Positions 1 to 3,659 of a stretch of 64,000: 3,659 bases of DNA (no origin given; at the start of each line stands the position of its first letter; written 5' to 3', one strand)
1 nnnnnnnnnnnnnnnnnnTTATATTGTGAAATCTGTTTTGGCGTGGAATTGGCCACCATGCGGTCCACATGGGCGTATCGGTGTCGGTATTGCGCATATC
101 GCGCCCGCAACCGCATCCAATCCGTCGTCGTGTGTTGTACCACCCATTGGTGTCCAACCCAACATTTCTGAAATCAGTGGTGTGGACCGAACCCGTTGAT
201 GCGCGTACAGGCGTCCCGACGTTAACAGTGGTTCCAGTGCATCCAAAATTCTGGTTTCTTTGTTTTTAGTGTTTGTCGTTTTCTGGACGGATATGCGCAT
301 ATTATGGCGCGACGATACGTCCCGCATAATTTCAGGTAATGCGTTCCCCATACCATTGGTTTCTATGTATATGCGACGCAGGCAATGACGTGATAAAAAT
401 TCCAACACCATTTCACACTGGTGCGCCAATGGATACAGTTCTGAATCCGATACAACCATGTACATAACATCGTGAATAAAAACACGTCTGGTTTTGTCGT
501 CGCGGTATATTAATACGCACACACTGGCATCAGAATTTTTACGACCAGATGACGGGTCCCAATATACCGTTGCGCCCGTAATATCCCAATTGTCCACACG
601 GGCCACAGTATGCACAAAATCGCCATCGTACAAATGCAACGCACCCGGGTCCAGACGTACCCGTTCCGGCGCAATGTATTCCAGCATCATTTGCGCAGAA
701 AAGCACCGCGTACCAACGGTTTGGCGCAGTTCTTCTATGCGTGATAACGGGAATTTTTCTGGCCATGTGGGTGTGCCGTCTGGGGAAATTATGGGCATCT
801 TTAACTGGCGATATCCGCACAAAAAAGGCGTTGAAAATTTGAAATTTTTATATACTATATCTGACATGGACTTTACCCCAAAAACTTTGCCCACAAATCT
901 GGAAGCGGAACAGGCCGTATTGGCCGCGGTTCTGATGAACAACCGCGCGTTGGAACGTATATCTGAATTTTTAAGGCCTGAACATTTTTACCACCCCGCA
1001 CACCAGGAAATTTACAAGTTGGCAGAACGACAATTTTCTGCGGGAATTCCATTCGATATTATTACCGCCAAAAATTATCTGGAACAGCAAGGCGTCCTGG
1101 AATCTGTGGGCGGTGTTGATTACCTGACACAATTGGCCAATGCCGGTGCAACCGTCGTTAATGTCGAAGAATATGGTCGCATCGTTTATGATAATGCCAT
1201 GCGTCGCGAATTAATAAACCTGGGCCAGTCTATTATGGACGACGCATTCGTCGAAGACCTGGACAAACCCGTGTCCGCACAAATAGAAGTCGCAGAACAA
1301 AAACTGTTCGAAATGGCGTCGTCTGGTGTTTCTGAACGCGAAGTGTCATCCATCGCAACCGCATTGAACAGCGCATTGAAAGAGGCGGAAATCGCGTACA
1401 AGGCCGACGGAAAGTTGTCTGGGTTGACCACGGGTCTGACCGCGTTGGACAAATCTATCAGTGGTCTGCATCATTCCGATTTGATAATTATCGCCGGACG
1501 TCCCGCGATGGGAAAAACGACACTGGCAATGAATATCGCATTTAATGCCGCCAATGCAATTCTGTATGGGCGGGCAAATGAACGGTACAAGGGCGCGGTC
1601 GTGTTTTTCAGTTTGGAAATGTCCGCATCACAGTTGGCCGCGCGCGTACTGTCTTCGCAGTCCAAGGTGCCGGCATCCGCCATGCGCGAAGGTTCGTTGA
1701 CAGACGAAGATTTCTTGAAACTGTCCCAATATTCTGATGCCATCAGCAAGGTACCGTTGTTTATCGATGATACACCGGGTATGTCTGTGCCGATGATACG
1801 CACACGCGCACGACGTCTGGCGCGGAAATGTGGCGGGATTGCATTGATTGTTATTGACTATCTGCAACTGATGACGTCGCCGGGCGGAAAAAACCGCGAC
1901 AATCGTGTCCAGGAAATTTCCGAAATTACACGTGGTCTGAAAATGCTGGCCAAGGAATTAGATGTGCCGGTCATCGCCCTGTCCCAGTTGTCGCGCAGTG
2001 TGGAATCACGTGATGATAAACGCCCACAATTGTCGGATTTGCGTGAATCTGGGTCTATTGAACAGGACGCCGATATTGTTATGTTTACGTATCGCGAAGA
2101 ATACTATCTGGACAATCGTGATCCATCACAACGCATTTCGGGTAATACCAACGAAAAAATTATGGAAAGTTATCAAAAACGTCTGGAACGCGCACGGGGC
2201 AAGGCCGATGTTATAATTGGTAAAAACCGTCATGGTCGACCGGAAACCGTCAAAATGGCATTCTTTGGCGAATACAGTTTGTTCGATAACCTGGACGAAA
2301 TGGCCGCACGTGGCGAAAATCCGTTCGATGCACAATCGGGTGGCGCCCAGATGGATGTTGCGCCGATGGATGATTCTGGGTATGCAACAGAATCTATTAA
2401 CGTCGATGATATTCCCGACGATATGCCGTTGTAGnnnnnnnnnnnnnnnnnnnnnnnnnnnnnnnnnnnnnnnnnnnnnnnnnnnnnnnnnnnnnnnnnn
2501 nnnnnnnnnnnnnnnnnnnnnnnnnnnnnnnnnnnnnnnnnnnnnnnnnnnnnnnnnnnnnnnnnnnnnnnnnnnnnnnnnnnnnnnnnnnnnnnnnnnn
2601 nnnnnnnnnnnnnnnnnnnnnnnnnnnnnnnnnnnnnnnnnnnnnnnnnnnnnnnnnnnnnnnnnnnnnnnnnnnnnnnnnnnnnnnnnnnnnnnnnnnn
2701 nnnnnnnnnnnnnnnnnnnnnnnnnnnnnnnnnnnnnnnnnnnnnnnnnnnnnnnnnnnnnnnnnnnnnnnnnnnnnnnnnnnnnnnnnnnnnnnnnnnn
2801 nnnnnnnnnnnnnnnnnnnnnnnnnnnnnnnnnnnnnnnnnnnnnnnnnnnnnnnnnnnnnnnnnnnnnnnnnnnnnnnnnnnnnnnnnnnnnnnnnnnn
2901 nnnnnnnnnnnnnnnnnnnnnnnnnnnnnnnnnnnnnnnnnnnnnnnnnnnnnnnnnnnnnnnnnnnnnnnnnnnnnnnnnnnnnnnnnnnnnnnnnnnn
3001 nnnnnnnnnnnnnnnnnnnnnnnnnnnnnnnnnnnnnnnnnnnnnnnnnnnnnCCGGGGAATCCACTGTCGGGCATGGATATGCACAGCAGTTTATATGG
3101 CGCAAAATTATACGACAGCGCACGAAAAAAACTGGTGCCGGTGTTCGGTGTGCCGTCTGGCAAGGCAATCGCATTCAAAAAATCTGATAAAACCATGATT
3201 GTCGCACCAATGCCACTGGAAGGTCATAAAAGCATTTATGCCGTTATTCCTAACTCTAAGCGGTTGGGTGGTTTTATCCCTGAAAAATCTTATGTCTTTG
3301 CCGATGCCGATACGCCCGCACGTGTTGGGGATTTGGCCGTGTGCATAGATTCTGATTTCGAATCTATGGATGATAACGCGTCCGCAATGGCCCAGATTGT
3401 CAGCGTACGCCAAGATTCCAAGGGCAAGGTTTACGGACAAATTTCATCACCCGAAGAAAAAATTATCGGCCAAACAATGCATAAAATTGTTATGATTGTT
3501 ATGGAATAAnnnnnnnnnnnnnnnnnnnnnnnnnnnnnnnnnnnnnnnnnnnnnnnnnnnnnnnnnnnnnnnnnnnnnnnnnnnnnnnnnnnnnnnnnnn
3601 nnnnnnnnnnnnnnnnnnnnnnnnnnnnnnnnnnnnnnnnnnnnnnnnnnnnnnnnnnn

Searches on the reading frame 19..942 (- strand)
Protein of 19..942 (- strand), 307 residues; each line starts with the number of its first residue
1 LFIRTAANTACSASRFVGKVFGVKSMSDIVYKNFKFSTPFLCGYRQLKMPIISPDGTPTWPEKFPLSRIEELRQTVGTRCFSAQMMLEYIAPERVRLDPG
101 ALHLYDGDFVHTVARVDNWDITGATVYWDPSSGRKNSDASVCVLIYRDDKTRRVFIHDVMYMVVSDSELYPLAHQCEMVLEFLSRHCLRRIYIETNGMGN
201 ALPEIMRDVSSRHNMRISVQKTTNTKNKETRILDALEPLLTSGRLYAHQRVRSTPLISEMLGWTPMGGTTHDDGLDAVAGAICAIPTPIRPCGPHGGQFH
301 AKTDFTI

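Call 3: search_protein_families(library=pfam, proteins=[window:19-942:-], max_evalue=0.01)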
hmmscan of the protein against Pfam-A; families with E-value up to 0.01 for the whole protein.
window:19-942:- (307 aa): 2 families
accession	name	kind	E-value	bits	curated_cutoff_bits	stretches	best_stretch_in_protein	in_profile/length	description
PF17289.8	Terminase_6C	-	4.3e-11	43.5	22.6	1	126-283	1-153/155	Terminase RNaseH-like domain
PF22530.2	Terminase-T7_RNaseH-like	-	3e-09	37.6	27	1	172-245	36-108/108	Terminase Bacteriophage T7, Ribonuclease H-like domain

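Call 4: search_protein_families(library=phrogs, proteins=[window:19-942:-], max_evalue=0.001)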
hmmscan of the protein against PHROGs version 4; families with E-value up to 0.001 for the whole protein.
window:19-942:- (307 aa): 5 families
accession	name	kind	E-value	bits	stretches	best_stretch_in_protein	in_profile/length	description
phrog_38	-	head and packaging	2.9e-42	146.3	1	42-287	480-705/760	terminase large subunit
phrog_5573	-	head and packaging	5.3e-15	56.5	1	175-282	127-231/250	terminase large subunit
phrog_15524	-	head and packaging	5.5e-06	27.1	1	184-249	56-120/249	terminase large subunit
phrog_979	-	head and packaging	0.00016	21.5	1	118-285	430-599/642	terminase large subunit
phrog_20726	-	unknown function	0.00024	21.8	0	135-283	15-171/199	-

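Call 6: search_dna_similar(query=window:19-819:-, collection=phages, mode=protein, max_rows=30)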
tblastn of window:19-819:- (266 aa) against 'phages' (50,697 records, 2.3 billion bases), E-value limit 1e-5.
Records with a match: 47; places in all: 47; records where one place covers at least 80% of the query: 47.
Best place of each record, by identity: <60% 47.
By first word of the organism name: Klebsiella 20; Paenibacillus 13; Acinetobacter 4; Yersinia 3; Anabaena 2; Alcaligenes 1; Escherichia 1; Rhizobium 1; Bacteriophage 1; Proteus 1.
By host as written in the record: Paenibacillus larvae 11; - 7; Klebsiella pneumoniae 7; Paenibacillus larvae ATCC 9545 2; Anabaena variabilis 2; Klebsiella variicola 2; Klebsiella pneumoniae S16 2; Yersinia enterocolitica LN1996-YE105.5R 1; and 13 more.
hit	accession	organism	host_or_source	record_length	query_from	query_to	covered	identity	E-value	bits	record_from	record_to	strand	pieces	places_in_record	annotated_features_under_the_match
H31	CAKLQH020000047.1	Acinetobacter phage MD-2021a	not known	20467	19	264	92%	27.0%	6e-19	92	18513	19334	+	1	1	Uncharacterised protein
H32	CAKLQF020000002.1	Acinetobacter phage MD-2021a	not known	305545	19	264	92%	27.0%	6e-19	92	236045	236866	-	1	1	Uncharacterised protein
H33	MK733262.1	Yersinia phage YeP4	Yersinia enterocolitica LN1996-YE105.5R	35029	18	248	87%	28.7%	6e-18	89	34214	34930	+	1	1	DNA packaging protein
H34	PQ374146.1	Acinetobacter phage TPWB-05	Acinetobacter sp.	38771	19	264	92%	26.5%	6e-18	89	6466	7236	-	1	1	terminase large subunit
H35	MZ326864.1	Alcaligenes phage Piluca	Alcaligenes faecalis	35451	19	248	86%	28.0%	1e-18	91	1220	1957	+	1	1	terminase large subunit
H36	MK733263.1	Yersinia phage YeP5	Yersinia enterocolitica JL2002-6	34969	18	241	84%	28.7%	4e-17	86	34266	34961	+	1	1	none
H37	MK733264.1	Yersinia phage YeP6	Yersinia enterocolitica JL2004-21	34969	18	241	84%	28.7%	4e-17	86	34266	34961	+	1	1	none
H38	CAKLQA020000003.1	Acinetobacter phage MD-2021a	not known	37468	19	262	92%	25.5%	1e-19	94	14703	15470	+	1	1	Uncharacterised protein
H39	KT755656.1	Paenibacillus phage Tripp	Paenibacillus larvae ATCC 9545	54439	19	257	90%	25.3%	9e-8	59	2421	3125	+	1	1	terminase large subunit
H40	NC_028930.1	Paenibacillus phage Tripp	Paenibacillus larvae ATCC 9545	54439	19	257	90%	25.3%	9e-8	59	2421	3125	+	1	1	terminase large subunit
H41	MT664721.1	Escherichia phage vB_EcoM_APEC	Escherichia coli APEC O78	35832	19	245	85%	26.6%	2e-15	81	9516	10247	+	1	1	DNA packaging protein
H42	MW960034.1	Rhizobium phage RHph_X3_9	Sinorhizobium americanum X3_9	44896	21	241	83%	26.9%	8e-6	53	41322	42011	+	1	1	terminase large subunit protein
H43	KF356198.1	Anabaena phage A-4L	Anabaena variabilis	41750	12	257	92%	23.9%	5e-9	62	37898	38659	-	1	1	terminase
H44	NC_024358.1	Anabaena phage A-4L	Anabaena variabilis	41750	12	257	92%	23.9%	5e-9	62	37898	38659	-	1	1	terminase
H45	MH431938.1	Paenibacillus phage C7Cdelta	Paenibacillus larvae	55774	19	241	84%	26.3%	8e-9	62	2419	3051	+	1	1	terminase large subunit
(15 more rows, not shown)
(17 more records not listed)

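Call 37: search_solved_structures(query=window:19-867:-, max_evalue=0.01, show_alignments=1)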
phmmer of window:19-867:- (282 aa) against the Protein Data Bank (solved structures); distinct sequences matched with E-value up to 0.01: 0.

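Call 38: find_homologous_proteins(query=window:19-867:-, max_evalue=0.00001)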
Query window:19-867:- (282 aa): 777 proteins with E <= 0.00001 among 1362 candidates; the best 120 are listed.
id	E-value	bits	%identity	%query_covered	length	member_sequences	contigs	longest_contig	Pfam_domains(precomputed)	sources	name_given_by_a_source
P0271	8.2e-155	532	54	87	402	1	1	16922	PF22530.3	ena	-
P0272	6.0e-149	513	100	79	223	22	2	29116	PF17289.9,PF22530.3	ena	-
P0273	1.8e-134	465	72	100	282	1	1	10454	PF17289.9,PF22530.3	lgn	-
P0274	3.3e-134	464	71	99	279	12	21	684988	PF17289.9,PF22530.3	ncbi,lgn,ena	-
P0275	5.2e-133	461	70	100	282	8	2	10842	PF17289.9,PF22530.3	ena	-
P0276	1.2e-132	459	72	99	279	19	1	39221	PF17289.9,PF22530.3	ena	-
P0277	7.4e-132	457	69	100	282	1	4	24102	PF17289.9,PF22530.3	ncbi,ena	-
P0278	1.5e-129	449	70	100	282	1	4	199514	PF17289.9,PF22530.3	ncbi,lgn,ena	-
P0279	3.0e-129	448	70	99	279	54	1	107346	PF17289.9,PF22530.3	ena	-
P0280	1.1e-128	446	68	100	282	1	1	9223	PF22530.3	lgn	-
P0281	3.2e-128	445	68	99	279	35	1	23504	PF22530.3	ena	-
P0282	6.9e-128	444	67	99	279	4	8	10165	PF22530.3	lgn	-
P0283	1.6e-127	443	68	99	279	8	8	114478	PF17289.9,PF22530.3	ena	-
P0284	1.8e-127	442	67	99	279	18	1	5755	PF17289.9,PF22530.3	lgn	-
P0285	4.9e-127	441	68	99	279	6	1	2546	PF17289.9,PF22530.3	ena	-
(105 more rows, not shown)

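Call 44: search_protein_families(library=ncbifam, proteins=[window:19-867:-], max_evalue=0.001)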
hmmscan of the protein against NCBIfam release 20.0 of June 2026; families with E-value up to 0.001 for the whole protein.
window:19-867:- (282 aa): 2 families
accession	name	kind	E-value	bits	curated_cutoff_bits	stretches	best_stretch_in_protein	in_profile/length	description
NF033889.1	termin_lrg_T7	equivalog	1.7e-30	106.3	150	2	94-257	330-500/500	phage terminase large subunit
TIGR01630.1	psiM2_ORF9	equivalog_domain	1.8e-09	38.3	41.65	1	119-258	6-138/142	phage terminase large subunit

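Call 63: predict_structure(alignment_id=A2)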
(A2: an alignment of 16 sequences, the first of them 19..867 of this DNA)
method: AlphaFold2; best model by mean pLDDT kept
length: 282 residues; sequences in the alignment: 16
mean_pLDDT: 77.6   pTM: 0.69
mean pLDDT of the five models: 77.6, 74.3, 73.4, 71.5, 67.3
residues with pLDDT >= 90: 114; 70-90: 78; 50-70: 55; < 50: 35
segments of 3 or more residues with pLDDT < 50: 1-14, 16-23, 269-277, 280-282
pLDDT, mean of each block of 10 residues (from residue 1): 30 41 54 66 73 62 53 84 90 94 85 88 95 93 88 95 92 78 92 88 86 91 92 81 74 94 75 46 43
secondary structure, 60 per line:
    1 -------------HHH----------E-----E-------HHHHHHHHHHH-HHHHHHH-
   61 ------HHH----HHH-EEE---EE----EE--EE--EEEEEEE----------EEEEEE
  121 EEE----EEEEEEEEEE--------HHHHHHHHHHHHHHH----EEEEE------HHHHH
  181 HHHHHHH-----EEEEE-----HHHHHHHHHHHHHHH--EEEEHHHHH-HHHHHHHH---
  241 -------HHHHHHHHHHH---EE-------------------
elements in order: H41-51 H53-59 E78-80 E98-104 E115-123 E128-137 H146-160 E165-169 H176-187 E193-197 H203-217 E220-223 H224-228 H230-237 H248-258

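Call 66: fold_search(model_id=the predicted structure, library=pdb)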
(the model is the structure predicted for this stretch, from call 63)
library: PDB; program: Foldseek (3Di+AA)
matches with E <= 10: 1197; with E <= 0.001: 26
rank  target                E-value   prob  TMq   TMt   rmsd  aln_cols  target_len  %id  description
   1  8dgc_E                1.0e-12  1.00  0.52  0.29   9.5       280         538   16  Avs3 bound to phage PhiV-1 terminase (released 2022-08-03)
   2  6m5t                  5.0e-06  1.00  0.44  0.50   4.9       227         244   15  The coordinate of the nuclease domain of the apo terminase complex (released 2020-10-28)
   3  4dkw_A                6.0e-06  1.00  0.46  0.64   3.5       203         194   14  Structure of P22 Large terminase nuclease domain (released 2012-06-27)
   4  3c6h_B                1.8e-05  1.00  0.41  0.58   6.2       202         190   13  Crystal Structure of the RB49 gp17 nuclease domain (released 2009-01-13)
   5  2wc9                  1.8e-05  1.00  0.40  0.57   5.2       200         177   13  Crystal structure of the g2p (large terminase) nuclease domain from the bacteriophage SPP1 with bound Mn (released 2009-03-24)
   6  6m5r_A                1.9e-05  1.00  0.51  0.24   9.6       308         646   16  The coordinates of the apo monomeric terminase complex (released 2020-10-28)
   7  7xhj_B                4.6e-05  1.00  0.32  0.55   7.7       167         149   11  Crystal structure of RuvC from Deinococcus radiodurans (released 2022-07-06)
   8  2wbn                  5.8e-05  1.00  0.39  0.56   5.3       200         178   13  Crystal structure of the g2p (large terminase) nuclease domain from the bacteriophage SPP1 (released 2009-03-24)
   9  4idh                  5.8e-05  1.00  0.44  0.29  10.0       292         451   11  Crystal Structure of the large terminase subunit gp2 of bacterial virus Sf6 (released 2013-05-01)
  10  5c2d                  7.8e-05  1.00  0.42  0.51   4.9       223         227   10  K428A mutant gp2c of large terminase subunit from bacteriophage sf6 with calcium (released 2015-10-21)
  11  4iei                  9.4e-05  1.00  0.40  0.27  11.6       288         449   10  Crystal Structure of the large terminase subunit gp2 of bacterial virus Sf6 complexed with ADP (released 2013-05-01)
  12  6m5u_A                9.9e-05  1.00  0.47  0.25   7.1       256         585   14  The coordinates of the monomeric terminase complex in the presence of the ADP-BeF3 (released 2020-10-28)
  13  5c10                  1.1e-04  1.00  0.42  0.50   4.8       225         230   10  Nuclease domain of the large terminase subunit gp2 of bacterial virus Sf6 (released 2015-10-21)
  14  7xhj_A                1.1e-04  1.00  0.34  0.57   4.8       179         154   12  Crystal structure of RuvC from Deinococcus radiodurans (released 2022-07-06)
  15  4iee                  1.3e-04  1.00  0.45  0.30  10.4       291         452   11  Crystal Structure of the large terminase subunit gp2 of bacterial virus Sf6 complexed with ATP-r-S (released 2013-05-01)
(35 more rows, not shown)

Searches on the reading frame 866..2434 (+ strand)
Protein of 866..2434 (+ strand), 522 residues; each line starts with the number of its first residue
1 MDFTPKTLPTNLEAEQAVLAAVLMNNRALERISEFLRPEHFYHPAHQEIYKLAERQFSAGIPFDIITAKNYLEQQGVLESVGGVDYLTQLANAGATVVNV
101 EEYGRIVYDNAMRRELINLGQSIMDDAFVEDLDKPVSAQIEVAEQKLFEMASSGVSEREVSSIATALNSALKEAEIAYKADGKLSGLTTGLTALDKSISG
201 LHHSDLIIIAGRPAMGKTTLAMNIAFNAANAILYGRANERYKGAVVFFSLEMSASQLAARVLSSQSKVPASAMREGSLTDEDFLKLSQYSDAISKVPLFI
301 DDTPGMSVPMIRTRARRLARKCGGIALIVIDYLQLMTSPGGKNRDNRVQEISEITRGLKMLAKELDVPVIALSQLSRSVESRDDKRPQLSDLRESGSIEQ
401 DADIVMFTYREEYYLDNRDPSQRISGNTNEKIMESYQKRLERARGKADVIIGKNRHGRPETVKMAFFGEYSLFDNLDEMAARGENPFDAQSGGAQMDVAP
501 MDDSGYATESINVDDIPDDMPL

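Call 3: search_protein_families(library=pfam, proteins=[window:866-2434:+], max_evalue=0.01)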
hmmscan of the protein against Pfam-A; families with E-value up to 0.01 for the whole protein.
window:866-2434:+ (522 aa): 5 families
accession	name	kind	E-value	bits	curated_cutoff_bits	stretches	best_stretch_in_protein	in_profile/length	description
PF03796.21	DnaB_C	-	1.2e-101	339.8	27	1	186-475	1-255/255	DnaB-like helicase C terminal domain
PF00772.26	DnaB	-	1.1e-32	112.5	23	1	8-109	2-103/103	DnaB-like helicase N terminal domain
PF13481.12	AAA_25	-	2.6e-16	60.2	27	1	187-375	15-190/195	AAA domain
PF20720.3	nSTAND3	-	0.00016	21.8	27.2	1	193-230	6-43/155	Novel STAND NTPase 3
PF06745.19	ATPase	-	0.0016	18.3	26.6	1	188-262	2-68/231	KaiC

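Call 4: search_protein_families(library=phrogs, proteins=[window:866-2434:+], max_evalue=0.001)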
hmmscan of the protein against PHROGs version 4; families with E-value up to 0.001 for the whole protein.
window:866-2434:+ (522 aa): 10 families
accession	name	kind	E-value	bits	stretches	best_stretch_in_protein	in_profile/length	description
phrog_19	-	DNA, RNA and nucleotide metabolism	1.5e-115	388.4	1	4-483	153-588/621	DnaB-like replicative helicase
phrog_243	-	DNA, RNA and nucleotide metabolism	1.7e-52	179.1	1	177-478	10-270/273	DnaB-like replicative helicase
phrog_11530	-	unknown function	1.5e-46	159.5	1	297-418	5-123/184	-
phrog_239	-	DNA, RNA and nucleotide metabolism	1.1e-29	104.9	1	182-459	336-579/801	DNA primase/helicase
phrog_19347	-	unknown function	5.4e-22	78.9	1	392-476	1-79/79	-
phrog_20000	-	unknown function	5e-17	63.2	1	7-109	24-125/132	-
phrog_97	-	other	2.3e-07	31.4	1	156-256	16-117/506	UvsX-like recombinase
phrog_23150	-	unknown function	4.4e-06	27.4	1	15-225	12-215/217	-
phrog_5482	-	unknown function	1.8e-05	24.6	1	176-419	19-257/341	-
phrog_3123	-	unknown function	0.00082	19.1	0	208-387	345-517/583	-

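Call 44: search_protein_families(library=ncbifam, proteins=[window:866-2434:+], max_evalue=0.001)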
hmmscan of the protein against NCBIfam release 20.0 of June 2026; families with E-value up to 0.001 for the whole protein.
window:866-2434:+ (522 aa): 18 families
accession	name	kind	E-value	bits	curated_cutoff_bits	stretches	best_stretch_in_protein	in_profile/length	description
NF006606.0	PRK09165.1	equivalog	3.8e-187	622.8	540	1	6-480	19-491/497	replicative DNA helicase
TIGR00665.1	DnaB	equivalog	1.1e-155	518.7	385.25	1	8-477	2-434/435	replicative DNA helicase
NF004384.0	PRK05748.1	equivalog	2.2e-143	478.1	525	1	6-482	8-448/452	replicative DNA helicase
NF005852.0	PRK07773.1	equivalog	2.8e-130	436.2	780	2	8-396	24-397/886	replicative DNA helicase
TIGR03600.1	phage_DnaB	exception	2.9e-126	421.9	498.65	1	11-466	1-421/421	phage replicative helicase, DnaB family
NF040583.1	dnaB_SPI-7_type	exception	3.6e-120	402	655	1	9-417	2-398/434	SPI-7-type island replicative DNA helicase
NF006443.0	PRK08760.1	equivalog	7.9e-119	397.1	741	2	8-421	33-434/476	replicative DNA helicase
NF004109.0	PRK05595.1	equivalog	8.3e-117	390.5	737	1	1-479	1-441/444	replicative DNA helicase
NF006306.0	PRK08506.1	equivalog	3.4e-114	382.1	596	1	11-479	6-454/472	replicative DNA helicase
NF005369.0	PRK06904.1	equivalog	3.4e-111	372.3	809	2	9-422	26-432/474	replicative DNA helicase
NF005424.0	PRK07004.1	equivalog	9.9e-110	367.2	834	1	7-477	14-452/460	replicative DNA helicase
NF006458.0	PRK08840.1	equivalog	1e-108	364.1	884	1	6-477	18-457/464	replicative DNA helicase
NF005945.0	PRK08006.1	equivalog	3.4e-106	355.9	898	1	7-476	26-463/471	replicative DNA helicase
NF004967.0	PRK06321.1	equivalog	1.6e-89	301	751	1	6-420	14-433/472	replicative DNA helicase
NF005240.0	PRK06749.1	subfamily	2e-79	267.4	686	1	11-415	5-389/428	replicative DNA helicase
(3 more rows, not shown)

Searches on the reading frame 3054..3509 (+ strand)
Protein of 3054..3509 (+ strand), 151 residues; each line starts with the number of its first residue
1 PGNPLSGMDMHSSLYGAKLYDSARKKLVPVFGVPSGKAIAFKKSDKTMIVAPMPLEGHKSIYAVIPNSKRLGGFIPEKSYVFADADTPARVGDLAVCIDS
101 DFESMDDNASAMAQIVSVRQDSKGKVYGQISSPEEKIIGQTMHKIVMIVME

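Call 77: search_solved_structures(query=window:3054-3509:+, max_evalue=10, show_alignments=1)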
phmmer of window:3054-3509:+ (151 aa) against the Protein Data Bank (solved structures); distinct sequences matched with E-value up to 10: 2.
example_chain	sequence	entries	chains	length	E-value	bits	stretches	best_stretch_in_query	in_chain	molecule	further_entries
1aps_A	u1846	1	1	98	0.49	13.6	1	106-138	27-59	ACYLPHOSPHATASE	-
7qx8_A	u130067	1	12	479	1.4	12.1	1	95-129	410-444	Serine hydroxymethyltransferase 7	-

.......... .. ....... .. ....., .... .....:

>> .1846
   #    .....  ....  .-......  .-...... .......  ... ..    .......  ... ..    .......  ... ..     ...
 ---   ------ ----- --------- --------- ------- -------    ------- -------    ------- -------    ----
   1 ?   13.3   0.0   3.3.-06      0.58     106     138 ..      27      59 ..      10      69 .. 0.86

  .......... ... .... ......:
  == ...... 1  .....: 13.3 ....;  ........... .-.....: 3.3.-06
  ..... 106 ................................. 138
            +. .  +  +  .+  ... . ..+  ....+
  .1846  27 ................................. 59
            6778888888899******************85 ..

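Call 78: search_protein_families(library=pfam, proteins=[window:3054-3509:+], max_evalue=1)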
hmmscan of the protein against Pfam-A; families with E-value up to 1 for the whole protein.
window:3054-3509:+ (151 aa): 0 families
